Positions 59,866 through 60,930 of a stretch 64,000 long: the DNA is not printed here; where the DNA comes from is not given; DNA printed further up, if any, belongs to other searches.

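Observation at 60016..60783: Spo0A orthologue whose receiver domain lacks the phospho-acceptor aspartate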

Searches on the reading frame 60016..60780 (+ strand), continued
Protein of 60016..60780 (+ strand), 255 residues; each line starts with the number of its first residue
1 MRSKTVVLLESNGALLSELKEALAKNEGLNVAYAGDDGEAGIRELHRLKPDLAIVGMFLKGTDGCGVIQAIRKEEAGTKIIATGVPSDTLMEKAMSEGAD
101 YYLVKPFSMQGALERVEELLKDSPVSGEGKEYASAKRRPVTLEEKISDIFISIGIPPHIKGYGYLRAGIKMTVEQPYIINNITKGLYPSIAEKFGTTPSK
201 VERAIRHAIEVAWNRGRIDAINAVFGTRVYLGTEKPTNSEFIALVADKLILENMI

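Call 11: find_encoding_contigs(protein=window:60016-60780:+, flank=10000, max_places=4)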
Protein window:60016-60780:+ (255 aa): 24 contigs read that carry it; 4 places shown.
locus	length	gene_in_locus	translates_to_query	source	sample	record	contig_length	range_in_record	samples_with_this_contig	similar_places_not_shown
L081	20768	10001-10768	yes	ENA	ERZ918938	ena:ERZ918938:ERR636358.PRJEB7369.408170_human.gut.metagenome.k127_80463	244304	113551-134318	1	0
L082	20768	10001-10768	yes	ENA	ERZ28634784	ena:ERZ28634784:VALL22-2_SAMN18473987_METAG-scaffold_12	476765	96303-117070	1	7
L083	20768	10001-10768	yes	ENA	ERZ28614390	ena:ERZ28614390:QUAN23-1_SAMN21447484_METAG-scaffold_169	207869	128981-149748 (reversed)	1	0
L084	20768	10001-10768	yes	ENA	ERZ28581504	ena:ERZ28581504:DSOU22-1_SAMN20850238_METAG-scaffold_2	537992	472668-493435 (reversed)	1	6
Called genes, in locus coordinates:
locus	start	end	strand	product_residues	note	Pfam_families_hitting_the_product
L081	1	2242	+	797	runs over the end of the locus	PF00488:MutS_V, PF20297:MSSS, PF01713:Smr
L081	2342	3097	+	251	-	PF01522:Polysacc_deac_1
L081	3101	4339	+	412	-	PF00675:Peptidase_M16, PF05193:Peptidase_M16_C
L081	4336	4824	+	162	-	-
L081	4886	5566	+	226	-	PF08713:DNA_alkylation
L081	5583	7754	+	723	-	PF09371:Tex_N, PF22706:Tex_central_region, PF16921:Tex_YqgF, PF14639:YqgF, PF14635:HHH_7, PF12836:HHH_3, PF17674:HHH_9, PF00575:S1, +1 more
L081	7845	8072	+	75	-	PF00550:PP-binding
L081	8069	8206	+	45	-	-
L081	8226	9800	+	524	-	PF00005:ABC_tran, PF02463:SMC_N (faint), PF13304:AAA_21 (faint), PF12848:ABC_tran_Xtn, PF00005:ABC_tran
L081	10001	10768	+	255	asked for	PF00072:Response_reg, PF08769:Spo0A_C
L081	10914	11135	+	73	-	PF04014:MazE_antitoxin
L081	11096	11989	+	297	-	PF00005:ABC_tran, PF13304:AAA_21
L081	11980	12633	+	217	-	PF13346:ABC2_membrane_5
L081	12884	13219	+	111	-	PF03551:PadR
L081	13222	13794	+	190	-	PF22564:HAAS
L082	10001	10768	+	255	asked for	PF00072:Response_reg, PF08769:Spo0A_C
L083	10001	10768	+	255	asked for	PF00072:Response_reg, PF08769:Spo0A_C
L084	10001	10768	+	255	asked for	PF00072:Response_reg, PF08769:Spo0A_C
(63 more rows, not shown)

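Call 24: search_protein_representatives(protein=window:60016-60780:+)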
Query: 255 residues. Proteins with E-value up to 0.001 (for the whole library): 23210; up to 1e-10: 5871; up to 1e-30: 762. The best 150 are listed.
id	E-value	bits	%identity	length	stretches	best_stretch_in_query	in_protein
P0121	7.8e-97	339.8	63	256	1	1-254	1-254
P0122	3.9e-82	291.7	45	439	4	141-249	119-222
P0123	1.4e-76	273.5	52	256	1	1-254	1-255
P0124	3.4e-71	255.9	37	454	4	141-253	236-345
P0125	2.7e-67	243.1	49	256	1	1-255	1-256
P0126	4.7e-67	242.3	50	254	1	6-255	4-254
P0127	1.2e-62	227.9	38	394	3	136-252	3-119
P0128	1.3e-59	218.0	46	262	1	13-254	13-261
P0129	8.5e-59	215.3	59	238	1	63-254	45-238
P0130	1.8e-58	214.2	39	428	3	142-248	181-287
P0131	7.0e-58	212.3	37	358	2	20-252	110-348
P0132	8.1e-58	212.1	48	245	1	5-255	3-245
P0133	1.0e-57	211.7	45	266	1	6-253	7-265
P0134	2.3e-57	210.6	43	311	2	114-252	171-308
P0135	4.4e-57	209.7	47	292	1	5-252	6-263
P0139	4.4e-54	199.9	46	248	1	4-252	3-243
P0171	2.1e-48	181.3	38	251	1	4-254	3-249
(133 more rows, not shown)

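Call 29: find_encoding_contigs(protein=P0022, flank=10000, max_places=4)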
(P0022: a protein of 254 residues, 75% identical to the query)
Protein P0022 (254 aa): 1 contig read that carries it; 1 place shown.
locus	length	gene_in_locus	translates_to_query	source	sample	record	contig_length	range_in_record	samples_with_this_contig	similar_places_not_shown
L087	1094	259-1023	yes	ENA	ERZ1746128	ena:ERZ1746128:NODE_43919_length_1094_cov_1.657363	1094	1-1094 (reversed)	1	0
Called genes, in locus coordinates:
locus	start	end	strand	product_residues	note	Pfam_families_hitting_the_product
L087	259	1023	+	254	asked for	PF00072:Response_reg, PF08769:Spo0A_C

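Call 32: search_protein_families(library=pfam, proteins=[L005:970-2217:+, L005:2217-3764:+, L005:4019-5560:+, L005:5560-6339:+, L005:6311-7660:+, L005:7679-8323:+, L005:8356-9003:+, L005:9123-9638:+, L005:10836-12254:-, L013:4457-5116:+], max_evalue=0.00001)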
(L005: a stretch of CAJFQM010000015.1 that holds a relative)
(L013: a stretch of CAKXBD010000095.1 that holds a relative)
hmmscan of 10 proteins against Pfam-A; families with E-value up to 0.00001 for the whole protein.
L005:970-2217:+ (416 aa): 3 families
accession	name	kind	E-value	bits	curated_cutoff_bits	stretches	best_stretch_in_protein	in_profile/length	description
PF03486.20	HI0933_like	-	5.7e-61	206.5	50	1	18-404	3-242/244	HI0933-like protein Rossmann domain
PF22780.1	HI0933_like_1st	-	3.5e-19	69.7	27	1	205-353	1-165/165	HI0933-like protein barrel and H2TH domain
PF01266.30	DAO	-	6.6e-10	39.5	27.9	0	19-61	3-46/353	FAD dependent oxidoreductase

L005:2217-3764:+ (516 aa): 2 families
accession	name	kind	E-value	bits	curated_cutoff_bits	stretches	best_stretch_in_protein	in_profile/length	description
PF21688.3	FAD-depend_C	-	1.8e-73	247.4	27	1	270-463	1-197/197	FAD-dependent protein, C-terminal domain-like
PF01266.30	DAO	-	4.3e-08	33.5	27.9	0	194-271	152-227/353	FAD dependent oxidoreductase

L005:4019-5560:+ (514 aa): 0 families

L005:5560-6339:+ (260 aa): 1 family
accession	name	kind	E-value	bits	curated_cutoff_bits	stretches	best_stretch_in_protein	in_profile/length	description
PF04002.20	RadC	-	7.9e-20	71.4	22.1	1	125-235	6-116/121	RadC-like JAB domain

L005:6311-7660:+ (450 aa): 2 families
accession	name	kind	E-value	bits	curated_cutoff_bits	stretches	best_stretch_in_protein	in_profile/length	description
PF07730.19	HisKA_3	-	1.3e-16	61.4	24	1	253-316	1-64/68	Histidine kinase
PF02518.31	HATPase_c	-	1.7e-10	41.8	26.4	1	358-445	4-109/111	Histidine kinase-, DNA gyrase B-, and HSP90-like ATPase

L005:7679-8323:+ (215 aa): 2 families
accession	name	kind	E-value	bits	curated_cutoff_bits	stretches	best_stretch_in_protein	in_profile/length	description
PF00072.30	Response_reg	-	4.4e-27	94.9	30.2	1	7-119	1-111/111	Response regulator receiver domain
PF00196.25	GerE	-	5.5e-13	48.8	23.5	1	156-208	2-54/57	Bacterial regulatory proteins, luxR family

L005:8356-9003:+ (216 aa): 5 families
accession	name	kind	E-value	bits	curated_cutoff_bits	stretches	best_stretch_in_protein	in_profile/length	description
PF13419.12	HAD_2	-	1e-32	114.1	23.8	1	8-188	2-178/178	Haloacid dehalogenase-like hydrolase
PF00702.32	Hydrolase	-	8.2e-25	88.8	26.4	1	5-181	2-190/191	haloacid dehalogenase-like hydrolase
PF12710.13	HAD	-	3e-10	41.3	27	1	8-178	2-188/189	haloacid dehalogenase-like hydrolase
PF13242.12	Hydrolase_like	-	4.4e-08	33.4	22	1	144-199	3-59/75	HAD-hyrolase-like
PF13344.12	Hydrolase_6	-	3.7e-06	27.3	27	0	85-125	11-51/101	Haloacid dehalogenase-like hydrolase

L005:9123-9638:+ (172 aa): 0 families

L005:10836-12254:- (472 aa): 2 families
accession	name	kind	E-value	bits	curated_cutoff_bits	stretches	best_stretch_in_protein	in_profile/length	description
PF00208.27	ELFV_dehydrog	-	5e-92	308.4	23.4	1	227-470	1-241/241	Glutamate/Leucine/Phenylalanine/Valine dehydrogenase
PF02812.23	ELFV_dehydrog_N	-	7.8e-52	174.8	25.3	1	82-209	1-128/129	Glu/Leu/Phe/Val dehydrogenase, dimerisation domain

L013:4457-5116:+ (220 aa): 0 families

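Call 46: list_cluster_members(proteins=[P0121, P0123, P0125, P0126, P0132, P0128, P0133, P0135, P0139, P0171])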
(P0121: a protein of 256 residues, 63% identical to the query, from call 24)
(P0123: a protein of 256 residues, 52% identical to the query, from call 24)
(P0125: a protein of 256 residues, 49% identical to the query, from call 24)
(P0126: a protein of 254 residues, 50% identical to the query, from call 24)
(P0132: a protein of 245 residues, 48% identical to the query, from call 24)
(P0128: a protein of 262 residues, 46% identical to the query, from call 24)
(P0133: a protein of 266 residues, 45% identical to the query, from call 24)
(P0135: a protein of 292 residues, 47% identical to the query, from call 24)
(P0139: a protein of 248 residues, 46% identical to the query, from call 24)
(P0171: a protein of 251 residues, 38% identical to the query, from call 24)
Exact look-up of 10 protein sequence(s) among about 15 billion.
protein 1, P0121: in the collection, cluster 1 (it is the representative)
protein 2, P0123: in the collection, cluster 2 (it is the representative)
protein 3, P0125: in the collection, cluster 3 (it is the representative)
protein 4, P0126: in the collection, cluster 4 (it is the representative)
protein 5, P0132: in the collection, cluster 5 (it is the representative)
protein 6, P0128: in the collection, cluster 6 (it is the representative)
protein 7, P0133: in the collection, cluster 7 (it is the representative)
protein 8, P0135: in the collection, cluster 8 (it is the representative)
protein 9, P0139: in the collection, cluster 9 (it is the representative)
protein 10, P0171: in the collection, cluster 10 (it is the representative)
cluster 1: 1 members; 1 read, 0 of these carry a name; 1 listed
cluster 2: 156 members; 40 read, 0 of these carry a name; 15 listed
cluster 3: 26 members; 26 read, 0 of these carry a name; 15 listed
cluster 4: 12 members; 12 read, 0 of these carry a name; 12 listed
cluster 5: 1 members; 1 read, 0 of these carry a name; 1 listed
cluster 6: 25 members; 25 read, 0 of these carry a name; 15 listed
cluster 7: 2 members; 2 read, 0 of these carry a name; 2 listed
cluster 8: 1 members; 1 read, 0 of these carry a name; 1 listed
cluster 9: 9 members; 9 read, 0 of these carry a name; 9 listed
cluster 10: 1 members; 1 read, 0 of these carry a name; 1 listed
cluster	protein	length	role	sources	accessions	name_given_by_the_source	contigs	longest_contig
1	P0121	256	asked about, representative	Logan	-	-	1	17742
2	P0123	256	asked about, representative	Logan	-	-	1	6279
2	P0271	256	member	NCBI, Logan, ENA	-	-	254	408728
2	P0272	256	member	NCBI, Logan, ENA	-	-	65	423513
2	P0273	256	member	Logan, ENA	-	-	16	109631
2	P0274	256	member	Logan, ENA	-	-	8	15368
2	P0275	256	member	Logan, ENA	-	-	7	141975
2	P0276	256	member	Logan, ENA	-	-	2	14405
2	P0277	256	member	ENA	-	-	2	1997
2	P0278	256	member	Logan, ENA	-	-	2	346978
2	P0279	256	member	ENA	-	-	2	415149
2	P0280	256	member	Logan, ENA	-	-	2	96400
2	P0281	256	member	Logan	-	-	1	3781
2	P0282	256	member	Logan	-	-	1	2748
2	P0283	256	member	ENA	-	-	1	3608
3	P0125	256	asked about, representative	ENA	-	-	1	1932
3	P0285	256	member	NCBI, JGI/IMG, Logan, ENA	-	-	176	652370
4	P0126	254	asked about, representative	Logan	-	-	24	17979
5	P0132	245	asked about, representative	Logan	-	-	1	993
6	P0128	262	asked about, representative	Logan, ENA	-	-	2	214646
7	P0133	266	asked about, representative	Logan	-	-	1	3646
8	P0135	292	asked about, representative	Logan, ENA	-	-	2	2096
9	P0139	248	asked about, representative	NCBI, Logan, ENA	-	-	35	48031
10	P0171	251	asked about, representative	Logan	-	-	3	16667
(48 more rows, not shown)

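Call 53: predict_structure(alignment_id=A1)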
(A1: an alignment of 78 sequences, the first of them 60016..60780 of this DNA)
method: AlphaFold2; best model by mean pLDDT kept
length: 255 residues; sequences in the alignment: 78
mean_pLDDT: 82.1   pTM: 0.50
mean pLDDT of the five models: 82.1, 82.0, 81.4, 80.4, 76.7
residues with pLDDT >= 90: 98; 70-90: 118; 50-70: 21; < 50: 18
segments of 3 or more residues with pLDDT < 50: 123-138
pLDDT, mean of each block of 10 residues (from residue 1): 87 92 89 94 92 94 92 83 82 86 85 86 40 43 83 82 92 86 85 94 92 74 64 76 87 66
secondary structure, 60 per line:
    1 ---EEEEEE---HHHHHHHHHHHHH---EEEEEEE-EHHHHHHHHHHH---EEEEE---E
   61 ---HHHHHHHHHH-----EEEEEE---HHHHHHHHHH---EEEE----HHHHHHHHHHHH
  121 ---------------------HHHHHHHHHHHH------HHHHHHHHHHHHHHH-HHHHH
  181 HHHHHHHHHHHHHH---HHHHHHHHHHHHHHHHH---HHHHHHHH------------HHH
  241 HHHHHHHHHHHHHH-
elements in order: E4-9 H13-25 E29-35 H38-48 E52-56 H64-73 E79-84 H88-97 E101-104 H109-120 H142-153 H160-174 H176-194 H198-214 H218-225 H238-254

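Call 57: fold_search(model_id=the predicted structure, library=pdb)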
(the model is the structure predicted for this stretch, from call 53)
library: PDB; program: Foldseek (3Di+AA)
matches with E <= 10: 1832; with E <= 0.001: 542
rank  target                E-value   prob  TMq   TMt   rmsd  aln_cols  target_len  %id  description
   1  1fc3_A                1.4e-10  1.00  0.42  0.89   1.9       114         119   55  THE CRYSTAL STRUCTURE OF TRANS-ACTIVATION DOMAIN OF THE SPORULATION RESPONSE REGULATOR, SPO0A (released 2000-11-08)
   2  1lq1_D                5.3e-10  1.00  0.41  0.95   0.9       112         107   57  DNA Complexed Structure of the Key Transcription Factor Initiating Development in Sporulation Bacteria (released 2002-08-23)
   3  1fc3_C                9.3e-10  1.00  0.41  0.88   1.6       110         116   56  THE CRYSTAL STRUCTURE OF TRANS-ACTIVATION DOMAIN OF THE SPORULATION RESPONSE REGULATOR, SPO0A (released 2000-11-08)
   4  1lq1_A                1.5e-09  1.00  0.40  0.93   1.7       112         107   57  DNA Complexed Structure of the Key Transcription Factor Initiating Development in Sporulation Bacteria (released 2002-08-23)
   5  1rnl                  2.2e-09  1.00  0.43  0.54  17.6       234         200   19  THE NITRATE/NITRITE RESPONSE REGULATOR PROTEIN NARL FROM NARL (released 1996-11-08)
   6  1lq1_B                2.4e-09  1.00  0.39  0.94   1.7       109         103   57  DNA Complexed Structure of the Key Transcription Factor Initiating Development in Sporulation Bacteria (released 2002-08-23)
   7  7od9_B                3.6e-09  1.00  0.44  0.85   4.8       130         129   28  Crystal structure of activated CheY fused to the C-terminal domain of CheF (released 2022-04-27)
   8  1lq1_C                6.0e-09  1.00  0.40  0.90   2.0       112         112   58  DNA Complexed Structure of the Key Transcription Factor Initiating Development in Sporulation Bacteria (released 2002-08-23)
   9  5wq0_F                6.7e-09  1.00  0.44  0.88   1.5       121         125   20  Receiver domain of Spo0A from Paenisporosarcina sp. TG-14 (released 2017-03-22)
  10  4ldz_B                6.7e-09  1.00  0.46  0.61   9.2       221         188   16  Crystal structure of the full-length response regulator DesR in the active state (released 2014-07-16)
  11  1a04_A                6.7e-09  1.00  0.44  0.54  17.7       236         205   19  THE STRUCTURE OF THE NITRATE/NITRITE RESPONSE REGULATOR PROTEIN NARL IN THE MONOCLINIC C2 CRYSTAL FORM (released 1998-03-18)
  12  7od9_A                1.0e-08  1.00  0.45  0.90   1.7       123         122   27  Crystal structure of activated CheY fused to the C-terminal domain of CheF (released 2022-04-27)
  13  5hm6_A                1.1e-08  1.00  0.44  0.92   1.5       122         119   27  N-terminal domain of BfmR from Acinetobacter baumannii (released 2017-01-18)
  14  5wq0_B                1.3e-08  1.00  0.46  0.90   1.5       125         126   19  Receiver domain of Spo0A from Paenisporosarcina sp. TG-14 (released 2017-03-22)
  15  4ldz_A                1.5e-08  1.00  0.46  0.59  13.2       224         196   15  Crystal structure of the full-length response regulator DesR in the active state (released 2014-07-16)
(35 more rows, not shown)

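Call 62: find_encoding_contigs(protein=P0068, flank=10000, max_places=2)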
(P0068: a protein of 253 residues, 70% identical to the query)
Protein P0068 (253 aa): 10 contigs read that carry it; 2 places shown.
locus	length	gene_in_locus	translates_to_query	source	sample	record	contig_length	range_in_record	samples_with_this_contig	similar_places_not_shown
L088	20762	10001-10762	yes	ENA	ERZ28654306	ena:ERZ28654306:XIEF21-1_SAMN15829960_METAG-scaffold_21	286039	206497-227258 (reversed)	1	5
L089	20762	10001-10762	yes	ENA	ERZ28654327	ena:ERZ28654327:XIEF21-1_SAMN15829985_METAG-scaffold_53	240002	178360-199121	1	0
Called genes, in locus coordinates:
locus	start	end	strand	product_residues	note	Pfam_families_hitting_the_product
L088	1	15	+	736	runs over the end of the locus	PF01136:Peptidase_U32, PF12392:DUF3656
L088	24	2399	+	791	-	PF00488:MutS_V, PF20297:MSSS, PF01713:Smr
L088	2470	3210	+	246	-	PF01522:Polysacc_deac_1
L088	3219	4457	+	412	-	PF00675:Peptidase_M16, PF05193:Peptidase_M16_C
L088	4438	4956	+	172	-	PF03167:UDG (weak)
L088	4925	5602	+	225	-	PF08713:DNA_alkylation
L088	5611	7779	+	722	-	PF09371:Tex_N, PF22706:Tex_central_region, PF16921:Tex_YqgF, PF14639:YqgF, PF14635:HHH_7, PF12836:HHH_3, PF17674:HHH_9, PF00575:S1, +1 more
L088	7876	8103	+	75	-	PF00550:PP-binding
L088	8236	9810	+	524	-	PF00005:ABC_tran, PF02463:SMC_N (faint), PF13304:AAA_21 (faint), PF12848:ABC_tran_Xtn, PF00005:ABC_tran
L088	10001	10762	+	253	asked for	PF00072:Response_reg, PF08769:Spo0A_C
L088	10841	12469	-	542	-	PF00118:Cpn60_TCP1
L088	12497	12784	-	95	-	PF00166:Cpn10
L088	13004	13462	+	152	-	PF00383:dCMP_cyt_deam_1, PF14437:MafB19-deam, PF14439:Bd3614-deam (faint)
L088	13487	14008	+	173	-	PF00160:Pro_isomerase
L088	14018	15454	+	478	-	PF00206:Lyase_1, PF10397:ADSL_C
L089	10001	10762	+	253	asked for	PF00072:Response_reg, PF08769:Spo0A_C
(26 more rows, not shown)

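Call 63: find_encoding_contigs(protein=P0008, flank=10000, max_places=3)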
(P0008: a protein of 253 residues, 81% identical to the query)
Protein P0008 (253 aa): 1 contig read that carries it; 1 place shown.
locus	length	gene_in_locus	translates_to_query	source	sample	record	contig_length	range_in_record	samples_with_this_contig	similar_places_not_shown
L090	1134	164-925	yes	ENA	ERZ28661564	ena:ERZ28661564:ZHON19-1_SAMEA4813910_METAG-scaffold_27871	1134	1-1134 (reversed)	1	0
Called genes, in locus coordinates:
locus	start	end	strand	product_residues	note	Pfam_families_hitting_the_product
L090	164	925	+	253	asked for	PF00072:Response_reg, PF08769:Spo0A_C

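Call 65: find_encoding_contigs(protein=P0128, flank=10000, max_places=1)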
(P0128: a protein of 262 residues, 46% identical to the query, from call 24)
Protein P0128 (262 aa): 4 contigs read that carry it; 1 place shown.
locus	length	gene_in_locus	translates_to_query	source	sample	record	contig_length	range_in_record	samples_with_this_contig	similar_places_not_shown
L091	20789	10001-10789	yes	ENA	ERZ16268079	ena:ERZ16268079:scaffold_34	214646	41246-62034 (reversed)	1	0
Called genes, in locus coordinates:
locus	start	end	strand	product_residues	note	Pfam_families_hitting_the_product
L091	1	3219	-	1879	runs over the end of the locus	PF09479:Flg_new (faint), PF13306:LRR_5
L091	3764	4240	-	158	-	PF02664:LuxS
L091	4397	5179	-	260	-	PF00005:ABC_tran, PF02463:SMC_N (weak), PF13304:AAA_21 (faint)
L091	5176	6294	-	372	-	PF02653:BPD_transp_2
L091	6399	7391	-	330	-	PF04392:ABC_sub_bind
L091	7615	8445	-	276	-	PF01656:CbiA, PF10609:ParA, PF13614:AAA_31 (faint)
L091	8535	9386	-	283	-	PF07786:HGSNAT_cat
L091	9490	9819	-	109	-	PF13560:HTH_31, PF01381:HTH_3, PF12844:HTH_19, PF13412:HTH_24 (weak), PF13443:HTH_26 (weak)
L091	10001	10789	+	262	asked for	PF00072:Response_reg, PF08769:Spo0A_C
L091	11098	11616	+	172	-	-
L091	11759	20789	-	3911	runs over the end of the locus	-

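Call 66: find_encoding_contigs(protein=P0271, flank=10000, max_places=1)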
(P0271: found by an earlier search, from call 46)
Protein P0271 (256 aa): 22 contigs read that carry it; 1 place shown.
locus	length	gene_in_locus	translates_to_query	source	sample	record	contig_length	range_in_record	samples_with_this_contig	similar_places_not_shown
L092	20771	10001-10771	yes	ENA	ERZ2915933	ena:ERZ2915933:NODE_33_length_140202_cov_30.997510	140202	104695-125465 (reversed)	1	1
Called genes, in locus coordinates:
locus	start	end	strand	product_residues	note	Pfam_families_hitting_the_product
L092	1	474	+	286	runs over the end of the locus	PF02655:ATP-grasp_3 (weak), PF08443:RimK, PF02955:GSH-S_ATP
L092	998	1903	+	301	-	-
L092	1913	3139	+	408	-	PF02073:Peptidase_M29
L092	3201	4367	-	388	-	PF17785:PUA_3, PF10672:Methyltrans_SAM, PF02475:TRM5-TYW2_MTfase, PF02005:TRM (weak), PF03602:Cons_hypoth95, PF09445:Methyltransf_15, PF13649:Methyltransf_25, PF13847:Methyltransf_31, +2 more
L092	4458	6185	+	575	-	PF00664:ABC_membrane, PF00005:ABC_tran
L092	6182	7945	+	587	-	PF00664:ABC_membrane, PF00005:ABC_tran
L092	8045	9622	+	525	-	PF00005:ABC_tran, PF02463:SMC_N (faint), PF13304:AAA_21 (faint), PF12848:ABC_tran_Xtn, PF00005:ABC_tran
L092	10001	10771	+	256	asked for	PF00072:Response_reg, PF08769:Spo0A_C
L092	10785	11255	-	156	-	-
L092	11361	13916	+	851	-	PF02739:5_3_exonuc_N, PF01367:5_3_exonuc, PF00476:DNA_pol_A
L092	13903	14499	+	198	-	PF01121:CoaE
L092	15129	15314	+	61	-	-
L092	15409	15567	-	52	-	PF00301:Rubredoxin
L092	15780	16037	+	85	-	PF00403:HMA (weak)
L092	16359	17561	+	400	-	PF00483:NTP_transferase, PF24894:Hexapep_GlmU, PF25087:GMPPB_C, PF25247:LbH_GLGC (weak), PF25084:LbH_EIF2B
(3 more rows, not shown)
